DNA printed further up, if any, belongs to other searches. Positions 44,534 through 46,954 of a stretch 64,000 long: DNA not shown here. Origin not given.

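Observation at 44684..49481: Orphan three-gene operon: biotin-less carboxyltransferase, partner-less Mo-bisPGD enzyme and SnoaL-like protein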

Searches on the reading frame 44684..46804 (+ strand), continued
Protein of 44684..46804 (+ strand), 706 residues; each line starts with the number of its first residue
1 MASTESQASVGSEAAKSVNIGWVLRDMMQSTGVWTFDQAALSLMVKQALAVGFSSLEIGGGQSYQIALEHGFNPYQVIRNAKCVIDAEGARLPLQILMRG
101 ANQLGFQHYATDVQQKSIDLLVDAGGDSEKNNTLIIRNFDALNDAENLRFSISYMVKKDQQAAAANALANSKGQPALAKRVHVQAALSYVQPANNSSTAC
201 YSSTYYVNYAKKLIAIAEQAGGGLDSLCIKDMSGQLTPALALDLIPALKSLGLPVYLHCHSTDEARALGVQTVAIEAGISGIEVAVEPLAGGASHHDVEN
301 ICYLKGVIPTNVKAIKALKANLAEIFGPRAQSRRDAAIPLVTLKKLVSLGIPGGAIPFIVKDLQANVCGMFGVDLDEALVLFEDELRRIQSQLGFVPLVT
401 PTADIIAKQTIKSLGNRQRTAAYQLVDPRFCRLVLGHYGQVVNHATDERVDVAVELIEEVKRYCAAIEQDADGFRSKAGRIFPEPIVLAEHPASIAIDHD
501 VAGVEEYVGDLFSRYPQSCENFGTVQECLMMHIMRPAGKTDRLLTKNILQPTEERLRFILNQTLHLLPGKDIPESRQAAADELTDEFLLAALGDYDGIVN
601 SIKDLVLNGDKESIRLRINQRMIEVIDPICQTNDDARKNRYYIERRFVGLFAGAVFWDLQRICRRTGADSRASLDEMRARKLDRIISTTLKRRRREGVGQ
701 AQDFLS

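Call 18: find_related_loci(query=A1, collection=genome_contigs, flank=10000)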
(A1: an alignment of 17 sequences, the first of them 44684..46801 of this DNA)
Query A1 (706 aa) in genome_contigs; peptide patterns used: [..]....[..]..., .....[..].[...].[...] (x = any residue, [..] = any of these).
600 stretches matched a pattern (row limit reached: there are more); 598 encode a relative of the query (tblastn E <= 1e-3); the best 80 are kept; 80 distinct loci.
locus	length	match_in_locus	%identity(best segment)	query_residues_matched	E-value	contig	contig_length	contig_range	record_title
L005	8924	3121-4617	30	20-538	4e-60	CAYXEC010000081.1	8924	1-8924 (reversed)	MAG TPA_asm: uncultured Verrucomicrobiales bacterium isolate binchicken_co208_122 genome assembly, contig: NODE_11788_le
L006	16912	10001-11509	30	14-538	9e-59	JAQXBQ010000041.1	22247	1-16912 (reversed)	MAG: Akkermansiaceae bacterium isolate cluster4_bin.23 k119_125461, whole genome shotgun sequence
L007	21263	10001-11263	32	20-444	2e-53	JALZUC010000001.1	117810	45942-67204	MAG: Akkermansiaceae bacterium isolate g1_MAG_00001 g1_MAG_00001_000000000001, whole genome shotgun sequence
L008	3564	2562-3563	33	4-362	1e-47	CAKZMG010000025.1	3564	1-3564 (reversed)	MAG TPA_asm: uncultured Verrucomicrobiales bacterium isolate ERR2094166_bin.15_CONCOCT_v1.1_MAG genome assembly, contig:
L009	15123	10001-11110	31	23-441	2e-40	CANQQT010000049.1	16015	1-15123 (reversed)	MAG: uncultured Clostridia bacterium isolate Lapin-008__bin73 genome assembly, contig: Lapin-008__NODE_4006_length_16015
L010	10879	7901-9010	32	23-441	3e-40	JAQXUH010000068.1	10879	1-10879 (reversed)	MAG: Eubacteriales bacterium isolate SUG1529 k141_558257, whole genome shotgun sequence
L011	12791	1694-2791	30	23-440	6e-40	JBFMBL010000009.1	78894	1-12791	MAG: Bacillota bacterium isolate MAG163 MAG163_9, whole genome shotgun sequence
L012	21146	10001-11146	31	11-439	8e-40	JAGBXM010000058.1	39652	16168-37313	MAG: Clostridia bacterium isolate RGIG9536 Yak_Colon-2__c241534, whole genome shotgun sequence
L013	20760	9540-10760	30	23-477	1e-39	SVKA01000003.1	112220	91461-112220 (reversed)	MAG: Oscillospiraceae bacterium isolate SIG449 NODE_4106_length_112220_cov_1.944287, whole genome shotgun sequence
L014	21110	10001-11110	32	23-441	7e-40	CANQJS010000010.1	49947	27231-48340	MAG: uncultured Clostridia bacterium isolate Lapin-026__bin51 genome assembly, contig: Lapin-026__NODE_690_length_49947_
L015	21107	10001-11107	32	23-439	8e-40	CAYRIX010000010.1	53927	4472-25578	MAG TPA_asm: uncultured Eubacteriales bacterium isolate SRP315200_co1_143 genome assembly, contig: NODE_570_length_53927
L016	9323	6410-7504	32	24-440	5e-40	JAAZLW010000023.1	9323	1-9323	MAG: Bacillota bacterium isolate AS23ysBPME_266 17656_AS23, whole genome shotgun sequence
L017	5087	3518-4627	32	23-441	9e-40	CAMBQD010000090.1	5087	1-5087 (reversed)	MAG: uncultured Clostridia bacterium isolate SRR17382104_bin.39_metaWRAP_v1.3_MAG genome assembly, contig: ERZ10544615.9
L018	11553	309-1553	31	23-494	2e-39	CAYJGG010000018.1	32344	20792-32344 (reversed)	MAG TPA_asm: uncultured Oscillospiraceae bacterium isolate ERP123703_co1_301 genome assembly, contig: NODE_1332_length_3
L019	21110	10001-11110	31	23-441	2e-39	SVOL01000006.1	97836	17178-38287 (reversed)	MAG: Oscillospiraceae bacterium isolate SIG564 NODE_1089_length_97836_cov_2.700171, whole genome shotgun sequence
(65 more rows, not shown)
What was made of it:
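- Tried and rejected: Species-representative genome scan (call 18).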

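Call 19: find_encoding_contigs(protein=P0006, flank=8000, max_places=3)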
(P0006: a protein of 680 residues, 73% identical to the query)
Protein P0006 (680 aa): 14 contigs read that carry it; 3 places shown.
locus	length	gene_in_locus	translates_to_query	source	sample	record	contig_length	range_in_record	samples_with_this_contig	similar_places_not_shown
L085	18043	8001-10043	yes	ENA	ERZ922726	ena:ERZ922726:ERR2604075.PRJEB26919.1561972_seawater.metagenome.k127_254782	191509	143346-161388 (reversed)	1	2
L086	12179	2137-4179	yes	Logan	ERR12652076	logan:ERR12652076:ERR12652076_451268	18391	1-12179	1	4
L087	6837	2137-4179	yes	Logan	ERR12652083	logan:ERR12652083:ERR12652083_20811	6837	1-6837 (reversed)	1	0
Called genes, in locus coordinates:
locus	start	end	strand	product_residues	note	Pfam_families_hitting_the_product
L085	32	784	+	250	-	-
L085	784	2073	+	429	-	PF04052:TolB_N, PF26550:Tricorn_2nd (weak), PF07676:PD40, PF26549:Tricorn_N, PF07676:PD40, PF26550:Tricorn_2nd, PF07676:PD40, PF26549:Tricorn_N, +5 more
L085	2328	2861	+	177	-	PF00691:OmpA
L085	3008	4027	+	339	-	PF16331:TolA_bind_tri, PF13428:TPR_14 (faint), PF09976:TPR_21 (weak), PF07719:TPR_2 (faint), PF13174:TPR_6 (faint), PF13432:TPR_16 (faint), PF13525:YfiO, PF14559:TPR_19 (faint), +1 more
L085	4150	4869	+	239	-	PF13353:Fer4_12 (weak), PF04055:Radical_SAM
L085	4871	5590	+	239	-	PF06508:QueC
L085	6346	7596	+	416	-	PF20597:pAdhesive_15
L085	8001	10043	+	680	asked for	-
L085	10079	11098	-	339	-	PF00044:Gp_dh_N, PF02800:Gp_dh_C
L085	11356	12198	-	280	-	PF01418:HTH_6, PF13580:SIS_2 (faint), PF01380:SIS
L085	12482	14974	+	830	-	PF00515:TPR_1 (faint), PF14522:Cytochrome_C7 (faint), PF14537:Cytochrom_c3_2 (faint), PF09699:Paired_CXXCH_1 (faint), PF13435:Cytochrome_C554 (faint), PF07719:TPR_2 (faint), PF13646:HEAT_2 (faint), PF13424:TPR_12 (faint), +3 more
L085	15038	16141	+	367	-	PF02445:NadA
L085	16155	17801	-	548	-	PF01435:Peptidase_M48, PF14559:TPR_19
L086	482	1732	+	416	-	PF20597:pAdhesive_15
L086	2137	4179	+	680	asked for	-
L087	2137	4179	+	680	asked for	-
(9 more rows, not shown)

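Call 20: find_encoding_contigs(protein=P0015, flank=8000, max_places=2)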
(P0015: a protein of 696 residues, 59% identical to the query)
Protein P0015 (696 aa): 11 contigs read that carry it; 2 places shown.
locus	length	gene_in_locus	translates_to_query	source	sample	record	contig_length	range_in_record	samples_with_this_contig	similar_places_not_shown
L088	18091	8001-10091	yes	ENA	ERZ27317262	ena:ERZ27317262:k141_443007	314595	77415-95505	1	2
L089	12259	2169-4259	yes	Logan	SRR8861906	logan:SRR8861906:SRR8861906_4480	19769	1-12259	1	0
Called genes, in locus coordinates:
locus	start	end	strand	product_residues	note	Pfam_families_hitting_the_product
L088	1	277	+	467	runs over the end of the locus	PF00753:Lactamase_B, PF23023:Anti-Pycsar_Apyc1 (faint), PF12706:Lactamase_B_2, PF16661:Lactamase_B_6, PF10996:Beta-Casp, PF07521:RMMBL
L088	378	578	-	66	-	PF11127:YgaP-like_TM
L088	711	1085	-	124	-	PF01219:DAGK_prokar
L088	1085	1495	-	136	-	PF00884:Sulfatase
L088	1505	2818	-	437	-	PF08019:EptA_B_N, PF00884:Sulfatase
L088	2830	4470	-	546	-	-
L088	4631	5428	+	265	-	PF13641:Glyco_tranf_2_3, PF00535:Glycos_transf_2, PF10111:Glyco_tranf_2_2 (faint)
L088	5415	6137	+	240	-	PF09335:VTT_dom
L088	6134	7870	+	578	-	PF02366:PMT, PF13231:PMT_2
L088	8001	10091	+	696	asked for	PF02436:PYC_OADA (weak)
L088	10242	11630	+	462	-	PF01979:Amidohydro_1, PF07969:Amidohydro_3 (faint)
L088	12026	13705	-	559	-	PF18158:AidB_N, PF02770:Acyl-CoA_dh_M, PF00441:Acyl-CoA_dh_1, PF22924:ACOX_C_alpha1, PF08028:Acyl-CoA_dh_2 (weak)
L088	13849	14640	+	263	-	-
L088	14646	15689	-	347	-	PF01699:Na_Ca_ex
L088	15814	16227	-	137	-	PF02566:OsmC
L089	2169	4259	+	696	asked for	PF02436:PYC_OADA (weak)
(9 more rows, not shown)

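Call 21: find_encoding_contigs(protein=P0032, flank=8000, max_places=2)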
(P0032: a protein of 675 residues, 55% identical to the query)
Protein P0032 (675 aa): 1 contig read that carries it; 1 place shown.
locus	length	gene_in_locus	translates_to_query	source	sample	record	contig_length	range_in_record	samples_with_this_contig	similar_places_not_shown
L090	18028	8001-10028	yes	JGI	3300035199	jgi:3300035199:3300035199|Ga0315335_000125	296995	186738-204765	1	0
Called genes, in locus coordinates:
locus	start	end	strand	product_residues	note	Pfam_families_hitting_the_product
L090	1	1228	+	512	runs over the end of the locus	PF00501:AMP-binding, PF13193:AMP-binding_C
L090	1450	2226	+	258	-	PF00106:adh_short, PF08659:KR, PF13561:adh_short_C2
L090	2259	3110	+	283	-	PF00106:adh_short, PF08659:KR, PF13561:adh_short_C2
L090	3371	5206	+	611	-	PF01494:FAD_binding_3, PF21274:Rng_hyd_C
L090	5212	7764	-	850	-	PF00082:Peptidase_S8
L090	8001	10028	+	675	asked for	PF02436:PYC_OADA (weak)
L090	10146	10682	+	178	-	PF01292:Ni_hydr_CYTB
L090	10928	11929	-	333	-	PF16884:ADH_N_2, PF00107:ADH_zinc_N, PF13602:ADH_zinc_N_2 (weak)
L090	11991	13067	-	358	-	PF00465:Fe-ADH, PF13685:Fe-ADH_2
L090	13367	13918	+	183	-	PF00132:Hexapep (weak), PF25087:GMPPB_C (faint), PF25084:LbH_EIF2B (weak), PF00132:Hexapep (weak)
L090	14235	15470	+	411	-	PF00067:p450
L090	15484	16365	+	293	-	PF00106:adh_short, PF08659:KR, PF13561:adh_short_C2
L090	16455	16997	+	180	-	PF00440:TetR_N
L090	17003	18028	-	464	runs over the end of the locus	PF07690:MFS_1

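Call 34: list_cluster_members(proteins=[P0006, P0008, P0012, P0014, P0041, P0072, P0074, P0120, P0044, P0054])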
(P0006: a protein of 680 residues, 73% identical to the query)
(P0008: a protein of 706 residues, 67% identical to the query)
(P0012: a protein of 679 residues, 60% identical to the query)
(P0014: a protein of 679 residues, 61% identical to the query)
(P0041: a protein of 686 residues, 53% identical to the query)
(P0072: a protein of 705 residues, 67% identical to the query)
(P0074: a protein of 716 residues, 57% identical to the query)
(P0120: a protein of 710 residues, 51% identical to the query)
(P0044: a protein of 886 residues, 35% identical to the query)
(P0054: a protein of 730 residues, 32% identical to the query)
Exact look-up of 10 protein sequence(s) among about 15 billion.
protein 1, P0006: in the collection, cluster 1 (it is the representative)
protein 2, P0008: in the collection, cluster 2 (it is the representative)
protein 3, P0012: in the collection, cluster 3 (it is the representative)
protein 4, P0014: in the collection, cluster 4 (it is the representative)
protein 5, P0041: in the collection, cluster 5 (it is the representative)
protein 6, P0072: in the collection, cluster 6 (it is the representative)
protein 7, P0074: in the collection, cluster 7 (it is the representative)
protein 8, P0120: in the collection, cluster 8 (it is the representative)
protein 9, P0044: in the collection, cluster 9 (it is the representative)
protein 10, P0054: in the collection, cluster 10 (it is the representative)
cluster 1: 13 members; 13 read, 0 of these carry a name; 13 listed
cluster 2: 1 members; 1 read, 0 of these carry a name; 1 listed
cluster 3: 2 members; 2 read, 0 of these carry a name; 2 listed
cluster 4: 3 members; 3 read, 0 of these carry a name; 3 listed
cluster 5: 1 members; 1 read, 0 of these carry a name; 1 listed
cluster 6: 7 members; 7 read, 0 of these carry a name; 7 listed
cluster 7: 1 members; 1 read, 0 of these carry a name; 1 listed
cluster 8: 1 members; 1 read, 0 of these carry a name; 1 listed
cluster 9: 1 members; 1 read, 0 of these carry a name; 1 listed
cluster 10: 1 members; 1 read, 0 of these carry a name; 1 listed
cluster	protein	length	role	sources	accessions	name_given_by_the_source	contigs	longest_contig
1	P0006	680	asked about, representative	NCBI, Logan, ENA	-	-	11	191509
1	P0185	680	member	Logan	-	-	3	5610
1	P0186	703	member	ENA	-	-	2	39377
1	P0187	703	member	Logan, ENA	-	-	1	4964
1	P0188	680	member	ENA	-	-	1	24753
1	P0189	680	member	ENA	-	-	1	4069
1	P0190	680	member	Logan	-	-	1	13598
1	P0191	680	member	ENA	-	-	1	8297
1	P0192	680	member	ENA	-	-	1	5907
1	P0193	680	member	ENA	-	-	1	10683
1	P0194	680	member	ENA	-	-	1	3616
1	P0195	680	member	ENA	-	-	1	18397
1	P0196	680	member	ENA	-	-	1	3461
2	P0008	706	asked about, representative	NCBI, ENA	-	-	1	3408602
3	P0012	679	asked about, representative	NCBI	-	-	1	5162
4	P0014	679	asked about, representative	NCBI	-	-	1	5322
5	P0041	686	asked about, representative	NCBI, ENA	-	-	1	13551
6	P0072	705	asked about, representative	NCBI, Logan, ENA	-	-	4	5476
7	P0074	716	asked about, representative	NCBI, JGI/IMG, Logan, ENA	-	-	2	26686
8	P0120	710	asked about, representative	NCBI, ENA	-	-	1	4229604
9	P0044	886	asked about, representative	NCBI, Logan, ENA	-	-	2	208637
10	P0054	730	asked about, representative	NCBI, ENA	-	-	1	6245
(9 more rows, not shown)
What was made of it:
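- Tried and rejected: Cluster-member look-up for organism or product names (call 34).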

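Call 37: find_related_loci(query=window:44684-46801:+, collection=metagenome_contigs, flank=8000)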
Query window:44684-46801:+ (706 aa) in metagenome_contigs; peptide patterns used: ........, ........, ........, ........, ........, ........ (x = any residue, [..] = any of these).
28 stretches matched a pattern; 11 encode a relative of the query (tblastn E <= 1e-3); 11 distinct loci.
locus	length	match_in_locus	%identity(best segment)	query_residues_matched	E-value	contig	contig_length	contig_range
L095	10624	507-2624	90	1-706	0e+0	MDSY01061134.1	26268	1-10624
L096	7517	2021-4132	73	3-706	0e+0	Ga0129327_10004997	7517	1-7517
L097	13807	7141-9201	73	20-706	0e+0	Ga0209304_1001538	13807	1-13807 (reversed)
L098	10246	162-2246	73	12-706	0e+0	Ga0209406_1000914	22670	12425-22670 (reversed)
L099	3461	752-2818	73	18-706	0e+0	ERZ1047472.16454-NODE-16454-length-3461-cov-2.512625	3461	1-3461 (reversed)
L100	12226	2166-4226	74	20-706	0e+0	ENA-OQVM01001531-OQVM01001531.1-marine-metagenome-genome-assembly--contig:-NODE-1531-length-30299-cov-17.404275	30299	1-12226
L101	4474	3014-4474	74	18-504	0e+0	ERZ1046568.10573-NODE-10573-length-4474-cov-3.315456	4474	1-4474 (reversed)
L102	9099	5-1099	97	342-706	0e+0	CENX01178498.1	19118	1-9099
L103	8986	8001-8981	95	1-327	0e+0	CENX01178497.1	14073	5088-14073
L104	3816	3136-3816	94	1-227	5e-134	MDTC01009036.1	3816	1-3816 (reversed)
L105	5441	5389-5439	100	20-36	1e-6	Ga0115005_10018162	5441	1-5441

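Call 48: predict_structure(alignment_id=A2)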
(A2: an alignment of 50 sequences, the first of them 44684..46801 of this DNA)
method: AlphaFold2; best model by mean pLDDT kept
length: 706 residues; sequences in the alignment: 50
mean_pLDDT: 91.7   pTM: 0.88
mean pLDDT of the five models: 91.7, 91.0, 90.9, 90.4, 89.3
residues with pLDDT >= 90: 539; 70-90: 144; 50-70: 9; < 50: 14
segments of 3 or more residues with pLDDT < 50: 1-14
pLDDT, mean of each block of 10 residues (from residue 1): 36 67 95 94 98 97 93 97 97 96 87 96 97 97 96 98 98 97 97 90 97 98 98 93 97 97 93 97 97 94 95 98 94 86 89 88 93 95 96 90 93 94 92 95 95 97 96 90 94 81 93 91 95 85 91 91 92 88 90 87 79 89 92 91 93 93 91 92 92 83 64
secondary structure, 60 per line:
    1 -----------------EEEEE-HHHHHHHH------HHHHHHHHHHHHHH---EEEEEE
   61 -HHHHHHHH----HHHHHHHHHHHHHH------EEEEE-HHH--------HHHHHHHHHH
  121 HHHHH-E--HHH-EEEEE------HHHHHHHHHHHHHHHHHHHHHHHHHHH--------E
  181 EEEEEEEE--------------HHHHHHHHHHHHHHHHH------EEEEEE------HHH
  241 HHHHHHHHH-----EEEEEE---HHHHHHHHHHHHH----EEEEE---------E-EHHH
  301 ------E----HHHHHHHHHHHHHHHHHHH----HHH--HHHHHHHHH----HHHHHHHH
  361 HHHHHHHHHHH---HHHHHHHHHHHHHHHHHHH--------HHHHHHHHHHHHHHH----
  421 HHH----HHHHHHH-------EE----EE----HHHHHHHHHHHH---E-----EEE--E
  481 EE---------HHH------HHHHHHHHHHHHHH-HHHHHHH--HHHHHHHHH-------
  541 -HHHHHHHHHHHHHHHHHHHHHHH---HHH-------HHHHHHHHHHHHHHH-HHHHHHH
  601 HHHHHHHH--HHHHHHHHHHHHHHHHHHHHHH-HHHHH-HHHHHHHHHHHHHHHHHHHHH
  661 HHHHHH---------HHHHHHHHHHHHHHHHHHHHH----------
elements in order (helices of 4 or more, strands of 3 or more residues): E18-22 H24-31 H38-51 E55-60 H62-69 H74-87 E94-98 H111-125 E134-138 H145-171 E180-188 H203-219 E226-231 H238-249 E255-260 H264-276 E281-285 H312-330 H340-348 H353-371 H375-393 H402-416 H428-434 H454-465 E475-477 E480-482 H501-514 H516-522 H525-533 H542-564 H578-592 H594-608 H611-632 H634-638 H640-666 H676-696
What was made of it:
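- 44684..46804 (+): g1: 706-aa PYC/OadA/5S-type carboxyltransferase-fold protein (TIM barrel plus funnel, residues ~18-455) without a biotin carrier, followed by a family-specific all-helical C-terminal domain (~456-706). AlphaFold model has pLDDT 91.7 (call 48).
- On Biotin-dependent carboxyltransferase, PYC/OadA/5S type (Pfam HMGL-like PF00682 + PYC_OADA PF02436): The AlphaFold model has pLDDT 91.7 (call 48).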
